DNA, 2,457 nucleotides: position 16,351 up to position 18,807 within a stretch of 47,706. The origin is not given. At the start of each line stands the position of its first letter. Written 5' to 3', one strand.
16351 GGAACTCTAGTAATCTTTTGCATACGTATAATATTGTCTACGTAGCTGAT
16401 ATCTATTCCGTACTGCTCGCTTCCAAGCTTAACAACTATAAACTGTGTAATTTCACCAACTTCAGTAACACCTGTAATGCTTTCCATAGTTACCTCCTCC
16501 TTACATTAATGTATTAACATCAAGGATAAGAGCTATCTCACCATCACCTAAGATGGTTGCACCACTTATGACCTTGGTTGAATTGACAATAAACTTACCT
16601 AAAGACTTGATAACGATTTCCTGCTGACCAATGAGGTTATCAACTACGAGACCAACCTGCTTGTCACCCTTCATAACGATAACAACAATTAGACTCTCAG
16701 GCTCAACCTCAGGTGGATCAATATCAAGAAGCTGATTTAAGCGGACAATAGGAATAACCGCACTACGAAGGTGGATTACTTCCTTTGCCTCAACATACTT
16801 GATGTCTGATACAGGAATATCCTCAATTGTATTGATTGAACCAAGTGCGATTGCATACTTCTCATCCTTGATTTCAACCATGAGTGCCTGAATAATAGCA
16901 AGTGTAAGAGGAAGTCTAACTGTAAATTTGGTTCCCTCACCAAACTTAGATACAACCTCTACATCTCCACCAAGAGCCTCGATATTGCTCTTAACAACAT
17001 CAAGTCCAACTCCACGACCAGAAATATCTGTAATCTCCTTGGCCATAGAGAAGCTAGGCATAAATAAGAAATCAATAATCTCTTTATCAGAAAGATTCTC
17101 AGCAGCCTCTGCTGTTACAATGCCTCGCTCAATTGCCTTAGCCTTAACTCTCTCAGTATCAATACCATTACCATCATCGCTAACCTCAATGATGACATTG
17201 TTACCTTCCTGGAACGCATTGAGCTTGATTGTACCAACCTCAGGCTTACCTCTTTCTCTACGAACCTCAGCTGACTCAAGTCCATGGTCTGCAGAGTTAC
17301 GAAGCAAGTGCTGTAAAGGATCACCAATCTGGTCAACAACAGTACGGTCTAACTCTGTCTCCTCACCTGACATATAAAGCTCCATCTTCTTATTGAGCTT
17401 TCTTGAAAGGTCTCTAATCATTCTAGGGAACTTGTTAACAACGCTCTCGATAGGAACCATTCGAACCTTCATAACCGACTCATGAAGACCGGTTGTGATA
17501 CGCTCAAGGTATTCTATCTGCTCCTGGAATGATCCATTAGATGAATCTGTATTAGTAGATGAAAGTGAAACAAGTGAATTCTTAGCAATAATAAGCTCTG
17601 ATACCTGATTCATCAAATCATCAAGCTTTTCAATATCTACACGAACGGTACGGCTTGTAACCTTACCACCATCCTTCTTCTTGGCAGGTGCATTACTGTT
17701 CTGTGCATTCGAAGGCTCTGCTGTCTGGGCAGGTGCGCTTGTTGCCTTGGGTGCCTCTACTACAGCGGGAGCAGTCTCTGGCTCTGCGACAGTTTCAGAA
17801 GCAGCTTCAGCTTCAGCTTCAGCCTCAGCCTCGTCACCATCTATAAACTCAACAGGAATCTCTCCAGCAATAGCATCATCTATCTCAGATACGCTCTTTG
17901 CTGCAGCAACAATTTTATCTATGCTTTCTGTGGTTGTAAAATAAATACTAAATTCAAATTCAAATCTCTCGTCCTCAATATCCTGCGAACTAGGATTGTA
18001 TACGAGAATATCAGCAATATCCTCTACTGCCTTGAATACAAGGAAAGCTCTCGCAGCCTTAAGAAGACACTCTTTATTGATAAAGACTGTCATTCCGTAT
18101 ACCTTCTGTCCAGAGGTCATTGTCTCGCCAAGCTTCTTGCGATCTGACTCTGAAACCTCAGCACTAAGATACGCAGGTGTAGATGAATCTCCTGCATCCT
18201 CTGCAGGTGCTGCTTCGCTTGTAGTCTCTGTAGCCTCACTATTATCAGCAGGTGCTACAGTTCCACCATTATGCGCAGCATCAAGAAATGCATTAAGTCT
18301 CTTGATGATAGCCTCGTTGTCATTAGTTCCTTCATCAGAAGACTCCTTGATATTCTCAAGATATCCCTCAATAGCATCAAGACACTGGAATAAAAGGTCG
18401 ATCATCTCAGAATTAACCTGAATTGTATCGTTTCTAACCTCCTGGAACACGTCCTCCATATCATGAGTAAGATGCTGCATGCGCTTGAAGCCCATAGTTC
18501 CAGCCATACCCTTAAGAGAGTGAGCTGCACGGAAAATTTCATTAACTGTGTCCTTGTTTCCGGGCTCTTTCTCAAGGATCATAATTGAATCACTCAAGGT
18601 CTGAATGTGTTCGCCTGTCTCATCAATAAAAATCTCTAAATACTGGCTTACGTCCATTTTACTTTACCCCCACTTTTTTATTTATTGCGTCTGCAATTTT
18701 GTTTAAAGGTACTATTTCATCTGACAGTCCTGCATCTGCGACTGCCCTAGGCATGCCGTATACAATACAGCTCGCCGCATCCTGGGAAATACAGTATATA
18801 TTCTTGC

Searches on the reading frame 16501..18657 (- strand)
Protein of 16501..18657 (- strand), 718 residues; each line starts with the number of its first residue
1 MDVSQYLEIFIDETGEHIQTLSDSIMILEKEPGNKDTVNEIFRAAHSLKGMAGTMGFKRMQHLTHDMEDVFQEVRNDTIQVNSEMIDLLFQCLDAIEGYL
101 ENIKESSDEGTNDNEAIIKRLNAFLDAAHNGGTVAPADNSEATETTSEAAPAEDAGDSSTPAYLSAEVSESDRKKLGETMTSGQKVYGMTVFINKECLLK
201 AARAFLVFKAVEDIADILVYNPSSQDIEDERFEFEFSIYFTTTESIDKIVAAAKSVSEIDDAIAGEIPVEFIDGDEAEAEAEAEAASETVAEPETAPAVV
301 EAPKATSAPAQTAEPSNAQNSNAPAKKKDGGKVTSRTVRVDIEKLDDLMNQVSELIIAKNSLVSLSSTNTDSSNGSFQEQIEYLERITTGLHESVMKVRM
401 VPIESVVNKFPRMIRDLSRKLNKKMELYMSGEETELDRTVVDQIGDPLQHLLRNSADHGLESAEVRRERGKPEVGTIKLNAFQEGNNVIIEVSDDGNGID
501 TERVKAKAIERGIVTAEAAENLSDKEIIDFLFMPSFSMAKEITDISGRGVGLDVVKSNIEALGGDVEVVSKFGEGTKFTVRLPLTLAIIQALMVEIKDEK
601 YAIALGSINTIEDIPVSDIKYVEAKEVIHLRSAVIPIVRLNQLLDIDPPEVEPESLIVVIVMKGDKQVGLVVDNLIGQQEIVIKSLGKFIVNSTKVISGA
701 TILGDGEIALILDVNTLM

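Call 56: list_cluster_members(proteins=[window:16501-18657:-, window:22833-24881:-, window:38737-40752:-, window:45390-47381:-, window:3893-4372:-, window:12150-13691:-])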
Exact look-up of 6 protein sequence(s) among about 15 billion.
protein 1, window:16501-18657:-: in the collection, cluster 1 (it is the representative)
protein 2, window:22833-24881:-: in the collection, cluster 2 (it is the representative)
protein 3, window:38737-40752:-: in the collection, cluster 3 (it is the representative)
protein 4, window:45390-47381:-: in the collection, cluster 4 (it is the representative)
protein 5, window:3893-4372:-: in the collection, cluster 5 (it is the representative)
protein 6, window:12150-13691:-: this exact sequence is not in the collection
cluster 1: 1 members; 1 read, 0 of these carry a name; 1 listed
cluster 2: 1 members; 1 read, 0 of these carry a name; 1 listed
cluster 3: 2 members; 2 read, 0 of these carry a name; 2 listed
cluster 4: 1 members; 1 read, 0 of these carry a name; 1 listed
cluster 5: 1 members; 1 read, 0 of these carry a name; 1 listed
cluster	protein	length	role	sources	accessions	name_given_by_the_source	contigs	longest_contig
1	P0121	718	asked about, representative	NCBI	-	-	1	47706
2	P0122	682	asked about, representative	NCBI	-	-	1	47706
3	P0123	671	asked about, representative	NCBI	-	-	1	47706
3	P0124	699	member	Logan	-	-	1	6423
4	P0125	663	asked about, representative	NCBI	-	-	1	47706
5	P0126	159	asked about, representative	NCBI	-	-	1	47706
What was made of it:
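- On MITE-like foldback repeat: Its proteins that are on record form clusters of one or two sequences at 90% identity (call 56).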
